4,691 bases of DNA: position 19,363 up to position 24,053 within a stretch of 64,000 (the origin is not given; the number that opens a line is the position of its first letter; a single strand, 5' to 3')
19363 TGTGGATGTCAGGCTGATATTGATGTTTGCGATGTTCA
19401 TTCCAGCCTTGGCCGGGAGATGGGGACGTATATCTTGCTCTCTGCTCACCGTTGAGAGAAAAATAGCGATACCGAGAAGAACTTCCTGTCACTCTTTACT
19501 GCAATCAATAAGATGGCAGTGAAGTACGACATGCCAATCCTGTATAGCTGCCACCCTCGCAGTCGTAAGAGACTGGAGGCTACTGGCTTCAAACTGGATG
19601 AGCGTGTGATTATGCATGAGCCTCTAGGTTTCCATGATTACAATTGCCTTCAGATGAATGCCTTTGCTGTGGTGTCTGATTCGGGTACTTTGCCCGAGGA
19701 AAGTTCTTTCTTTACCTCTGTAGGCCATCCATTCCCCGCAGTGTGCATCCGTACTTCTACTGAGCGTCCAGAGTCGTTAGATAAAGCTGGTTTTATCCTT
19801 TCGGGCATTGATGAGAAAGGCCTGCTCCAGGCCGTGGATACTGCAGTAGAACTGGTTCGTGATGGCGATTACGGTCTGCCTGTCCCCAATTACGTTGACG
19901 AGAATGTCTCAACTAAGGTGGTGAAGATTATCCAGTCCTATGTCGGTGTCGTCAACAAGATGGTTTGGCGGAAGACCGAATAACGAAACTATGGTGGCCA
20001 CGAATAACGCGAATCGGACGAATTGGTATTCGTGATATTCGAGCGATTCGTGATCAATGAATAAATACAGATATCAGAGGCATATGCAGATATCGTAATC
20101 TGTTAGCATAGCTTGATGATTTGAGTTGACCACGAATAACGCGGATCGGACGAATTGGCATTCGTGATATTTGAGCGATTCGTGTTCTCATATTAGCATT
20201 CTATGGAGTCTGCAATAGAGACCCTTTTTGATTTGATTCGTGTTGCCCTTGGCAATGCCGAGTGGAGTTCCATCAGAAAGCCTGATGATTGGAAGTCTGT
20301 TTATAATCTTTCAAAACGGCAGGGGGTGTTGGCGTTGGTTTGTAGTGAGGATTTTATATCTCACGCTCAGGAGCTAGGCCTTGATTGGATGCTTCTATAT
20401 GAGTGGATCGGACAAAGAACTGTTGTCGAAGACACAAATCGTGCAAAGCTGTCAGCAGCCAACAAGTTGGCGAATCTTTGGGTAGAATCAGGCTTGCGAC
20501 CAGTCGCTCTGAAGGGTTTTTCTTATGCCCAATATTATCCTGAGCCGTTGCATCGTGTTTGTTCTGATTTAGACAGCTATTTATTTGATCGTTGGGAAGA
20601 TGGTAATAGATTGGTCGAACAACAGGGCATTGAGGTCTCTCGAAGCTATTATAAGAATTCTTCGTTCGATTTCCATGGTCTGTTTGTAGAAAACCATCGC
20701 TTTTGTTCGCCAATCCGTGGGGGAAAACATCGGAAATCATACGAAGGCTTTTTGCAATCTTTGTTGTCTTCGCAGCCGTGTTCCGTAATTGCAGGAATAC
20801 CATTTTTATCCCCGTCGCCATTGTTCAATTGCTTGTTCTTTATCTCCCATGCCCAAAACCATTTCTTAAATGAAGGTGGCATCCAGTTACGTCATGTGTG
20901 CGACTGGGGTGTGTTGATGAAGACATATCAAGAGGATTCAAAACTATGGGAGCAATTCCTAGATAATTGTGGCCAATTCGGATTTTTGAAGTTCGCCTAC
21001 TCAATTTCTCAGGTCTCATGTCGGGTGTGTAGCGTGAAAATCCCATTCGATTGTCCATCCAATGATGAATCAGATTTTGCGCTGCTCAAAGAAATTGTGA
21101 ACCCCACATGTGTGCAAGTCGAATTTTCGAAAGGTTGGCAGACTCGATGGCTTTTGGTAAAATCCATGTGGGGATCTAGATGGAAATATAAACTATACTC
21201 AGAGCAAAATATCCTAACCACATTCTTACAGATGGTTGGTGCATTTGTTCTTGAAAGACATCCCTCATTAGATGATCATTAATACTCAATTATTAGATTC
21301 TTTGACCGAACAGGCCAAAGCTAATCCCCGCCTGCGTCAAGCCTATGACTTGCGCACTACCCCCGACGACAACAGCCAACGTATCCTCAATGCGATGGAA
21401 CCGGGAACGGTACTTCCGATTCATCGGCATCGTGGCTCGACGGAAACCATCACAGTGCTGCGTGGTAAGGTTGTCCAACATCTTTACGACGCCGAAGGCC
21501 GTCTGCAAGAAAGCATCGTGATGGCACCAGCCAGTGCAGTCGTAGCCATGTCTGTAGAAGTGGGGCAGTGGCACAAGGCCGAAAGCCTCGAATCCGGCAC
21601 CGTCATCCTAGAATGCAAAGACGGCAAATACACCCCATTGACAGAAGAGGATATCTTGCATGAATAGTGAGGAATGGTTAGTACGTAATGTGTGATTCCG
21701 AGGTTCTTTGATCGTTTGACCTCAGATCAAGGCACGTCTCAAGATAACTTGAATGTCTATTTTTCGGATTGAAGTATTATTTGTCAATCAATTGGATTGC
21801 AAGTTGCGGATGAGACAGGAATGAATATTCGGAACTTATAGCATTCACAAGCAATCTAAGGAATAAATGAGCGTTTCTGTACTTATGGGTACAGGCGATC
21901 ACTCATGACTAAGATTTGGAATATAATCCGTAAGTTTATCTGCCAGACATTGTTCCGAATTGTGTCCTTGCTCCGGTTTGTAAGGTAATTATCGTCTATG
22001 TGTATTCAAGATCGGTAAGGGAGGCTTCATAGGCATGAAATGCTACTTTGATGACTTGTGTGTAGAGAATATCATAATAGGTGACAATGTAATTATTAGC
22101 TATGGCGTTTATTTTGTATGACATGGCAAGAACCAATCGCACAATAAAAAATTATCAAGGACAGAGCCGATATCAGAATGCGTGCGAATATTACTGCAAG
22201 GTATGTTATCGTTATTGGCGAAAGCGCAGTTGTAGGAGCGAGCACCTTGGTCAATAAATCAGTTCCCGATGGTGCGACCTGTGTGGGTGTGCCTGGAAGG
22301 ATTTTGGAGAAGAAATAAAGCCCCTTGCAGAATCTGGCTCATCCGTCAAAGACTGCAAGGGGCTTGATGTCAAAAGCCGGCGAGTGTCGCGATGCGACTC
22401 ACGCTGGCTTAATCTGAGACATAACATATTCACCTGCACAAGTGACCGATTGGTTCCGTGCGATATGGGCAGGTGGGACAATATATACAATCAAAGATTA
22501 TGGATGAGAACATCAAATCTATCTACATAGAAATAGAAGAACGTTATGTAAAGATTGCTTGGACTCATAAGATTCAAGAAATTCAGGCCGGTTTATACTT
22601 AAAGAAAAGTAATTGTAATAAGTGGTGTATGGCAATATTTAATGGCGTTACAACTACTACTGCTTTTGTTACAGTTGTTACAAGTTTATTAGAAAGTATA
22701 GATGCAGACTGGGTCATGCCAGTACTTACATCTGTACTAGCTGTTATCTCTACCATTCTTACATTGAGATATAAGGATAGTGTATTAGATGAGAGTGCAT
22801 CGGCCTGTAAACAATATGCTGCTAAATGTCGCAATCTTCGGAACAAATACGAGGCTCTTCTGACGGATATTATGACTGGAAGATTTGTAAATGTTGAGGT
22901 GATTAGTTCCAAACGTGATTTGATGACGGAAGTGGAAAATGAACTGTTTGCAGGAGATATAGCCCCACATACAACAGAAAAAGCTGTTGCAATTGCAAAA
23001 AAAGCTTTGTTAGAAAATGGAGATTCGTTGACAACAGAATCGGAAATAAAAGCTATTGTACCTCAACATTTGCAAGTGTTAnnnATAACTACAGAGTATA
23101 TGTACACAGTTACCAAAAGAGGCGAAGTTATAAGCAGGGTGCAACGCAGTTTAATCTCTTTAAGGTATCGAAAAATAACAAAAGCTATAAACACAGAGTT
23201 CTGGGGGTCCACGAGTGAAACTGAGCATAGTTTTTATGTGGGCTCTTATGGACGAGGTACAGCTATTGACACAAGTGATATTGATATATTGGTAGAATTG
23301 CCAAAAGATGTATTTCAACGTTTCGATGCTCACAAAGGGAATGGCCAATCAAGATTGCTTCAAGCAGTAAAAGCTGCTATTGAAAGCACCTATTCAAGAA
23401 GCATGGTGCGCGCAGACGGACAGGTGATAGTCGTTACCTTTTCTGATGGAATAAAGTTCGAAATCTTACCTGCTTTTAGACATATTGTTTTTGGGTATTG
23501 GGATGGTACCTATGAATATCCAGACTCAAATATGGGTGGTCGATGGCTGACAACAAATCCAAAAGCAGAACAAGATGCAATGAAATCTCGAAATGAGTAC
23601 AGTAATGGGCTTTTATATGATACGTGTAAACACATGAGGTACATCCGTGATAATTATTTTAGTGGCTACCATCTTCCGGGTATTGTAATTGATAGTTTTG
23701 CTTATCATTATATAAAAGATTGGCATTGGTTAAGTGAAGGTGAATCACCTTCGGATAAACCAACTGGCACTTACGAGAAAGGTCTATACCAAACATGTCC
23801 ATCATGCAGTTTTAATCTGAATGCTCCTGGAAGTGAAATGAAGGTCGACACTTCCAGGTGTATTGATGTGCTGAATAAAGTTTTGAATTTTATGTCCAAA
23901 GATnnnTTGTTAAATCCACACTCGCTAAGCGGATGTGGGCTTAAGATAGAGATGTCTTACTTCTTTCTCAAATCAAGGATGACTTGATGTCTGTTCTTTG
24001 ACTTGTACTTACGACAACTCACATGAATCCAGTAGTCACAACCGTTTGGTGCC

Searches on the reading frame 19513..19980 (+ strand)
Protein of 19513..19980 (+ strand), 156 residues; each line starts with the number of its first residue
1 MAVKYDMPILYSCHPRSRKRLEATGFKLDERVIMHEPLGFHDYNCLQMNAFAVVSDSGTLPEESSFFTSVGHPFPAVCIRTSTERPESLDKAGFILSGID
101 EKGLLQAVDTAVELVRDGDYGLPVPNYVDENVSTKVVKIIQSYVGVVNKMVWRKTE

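Call 24: search_protein_families(library=pfam, proteins=[window:19513-19980:+], max_evalue=0.01)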
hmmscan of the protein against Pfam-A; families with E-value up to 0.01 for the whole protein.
window:19513-19980:+ (156 aa): 1 family
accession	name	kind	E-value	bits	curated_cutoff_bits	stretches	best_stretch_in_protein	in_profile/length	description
PF02350.25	Epimerase_2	-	1.1e-18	67.7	30.6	1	4-140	213-346/347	UDP-N-acetylglucosamine 2-epimerase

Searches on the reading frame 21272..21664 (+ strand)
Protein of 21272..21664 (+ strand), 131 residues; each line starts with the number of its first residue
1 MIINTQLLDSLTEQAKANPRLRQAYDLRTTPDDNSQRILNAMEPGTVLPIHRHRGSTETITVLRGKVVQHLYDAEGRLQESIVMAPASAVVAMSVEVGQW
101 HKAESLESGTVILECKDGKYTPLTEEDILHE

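Call 24: search_protein_families(library=pfam, proteins=[window:21272-21664:+], max_evalue=0.01)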
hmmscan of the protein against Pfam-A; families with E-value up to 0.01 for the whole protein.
window:21272-21664:+ (131 aa): 3 families
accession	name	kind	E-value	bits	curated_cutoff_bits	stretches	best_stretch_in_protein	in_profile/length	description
PF19480.5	DUF6016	-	2.4e-31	109.5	27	2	3-78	1-76/141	Domain of unknown function (DUF6016)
PF07883.17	Cupin_2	-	1.1e-05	25.5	27.2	1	42-75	5-36/70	Cupin domain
PF12973.13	Cupin_7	-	0.002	18.4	27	1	27-67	25-64/105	ChrR Cupin-like domain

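Call 25: search_protein_families(library=padloc, proteins=[window:21272-21664:+], max_evalue=0.01)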
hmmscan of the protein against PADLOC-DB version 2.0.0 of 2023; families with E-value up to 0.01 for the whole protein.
window:21272-21664:+ (131 aa): 0 families

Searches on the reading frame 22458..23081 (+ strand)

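Call 24: search_protein_families(library=pfam, proteins=[window:22458-23081:+], max_evalue=0.01)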
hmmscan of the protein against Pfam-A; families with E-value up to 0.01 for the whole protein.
window:22458-23081:+ (208 aa): 2 families
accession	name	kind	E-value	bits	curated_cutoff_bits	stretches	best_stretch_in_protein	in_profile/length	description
PF18186.6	SLATT_4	-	1.4e-29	103.3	27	1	26-196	5-165/165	SMODS and SLOG-associating 2TM effector domain family 4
PF02881.24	SRP54_N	-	0.0039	17.8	22.4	0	154-203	25-73/75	SRP54-type protein, helical bundle domain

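Call 25: search_protein_families(library=padloc, proteins=[window:22458-23081:+], max_evalue=0.01)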
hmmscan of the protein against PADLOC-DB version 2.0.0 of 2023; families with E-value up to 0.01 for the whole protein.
window:22458-23081:+ (208 aa): 2 families
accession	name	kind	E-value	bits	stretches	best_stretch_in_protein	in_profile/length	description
PDLC00696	Effector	-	2.5e-32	110.1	1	17-206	5-184/189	2TM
PDLC00690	Effector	-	1.6e-11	42.3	1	22-204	8-179/187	2TM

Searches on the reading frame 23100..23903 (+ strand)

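Call 24: search_protein_families(library=pfam, proteins=[window:23100-23903:+], max_evalue=0.01)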
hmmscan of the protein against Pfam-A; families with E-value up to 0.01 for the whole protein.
window:23100-23903:+ (268 aa): 2 families
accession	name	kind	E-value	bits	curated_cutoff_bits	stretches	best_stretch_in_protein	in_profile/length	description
PF18144.7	SMODS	-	2.4e-41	142.1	26.5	1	11-165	16-164/164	Second Messenger Oligonucleotide or Dinucleotide Synthetase domain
PF01909.29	NTP_transf_2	-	2.2e-06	28.4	21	1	46-73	19-46/93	Nucleotidyltransferase domain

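Call 25: search_protein_families(library=padloc, proteins=[window:23100-23903:+], max_evalue=0.01)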
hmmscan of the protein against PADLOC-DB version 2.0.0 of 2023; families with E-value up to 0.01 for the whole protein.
window:23100-23903:+ (268 aa): 26 families (the best 25 are shown)
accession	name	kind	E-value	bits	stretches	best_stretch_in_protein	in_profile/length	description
PDLC00771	Cyclase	-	4.4e-123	407.9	1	3-266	4-270/271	oligonucleotide-cyclase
PDLC00804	Cyclase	-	1.1e-119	396.8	1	18-265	1-255/256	oligonucleotide-cyclase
PDLC00786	Cyclase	-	4.6e-86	286.8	1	11-251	16-249/293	oligonucleotide-cyclase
PDLC00796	Cyclase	-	3.5e-53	179.5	1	17-207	20-202/432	oligonucleotide-cyclase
PDLC00792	Cyclase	-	1e-46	157.3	1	17-209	21-205/236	oligonucleotide-cyclase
PDLC00814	Cyclase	-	3.8e-39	132.8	1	22-209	29-209/295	oligonucleotide-cyclase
PDLC00823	Cyclase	-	1.1e-27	95.4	1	13-210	20-204/285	oligonucleotide-cyclase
PDLC00805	Cyclase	-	1.9e-17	61.7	1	40-204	62-229/314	oligonucleotide-cyclase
PDLC00769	Cyclase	-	1.6e-16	58.5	1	8-199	13-195/261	oligonucleotide-cyclase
PDLC00809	Cyclase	-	1.5e-14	52.3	1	18-168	24-170/295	oligonucleotide-cyclase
PDLC00776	Cyclase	-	7.3e-12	43.3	1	39-168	41-161/287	oligonucleotide-cyclase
PDLC00820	Cyclase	-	1.9e-10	38.5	1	40-208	43-208/324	oligonucleotide-cyclase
PDLC00810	Cyclase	-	3.2e-10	38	1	45-207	50-206/335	oligonucleotide-cyclase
PDLC00790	Cyclase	-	1.1e-08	32.8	1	40-201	73-228/310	oligonucleotide-cyclase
PDLC00802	Cyclase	-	2.1e-08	31.8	1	91-202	126-242/332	oligonucleotide-cyclase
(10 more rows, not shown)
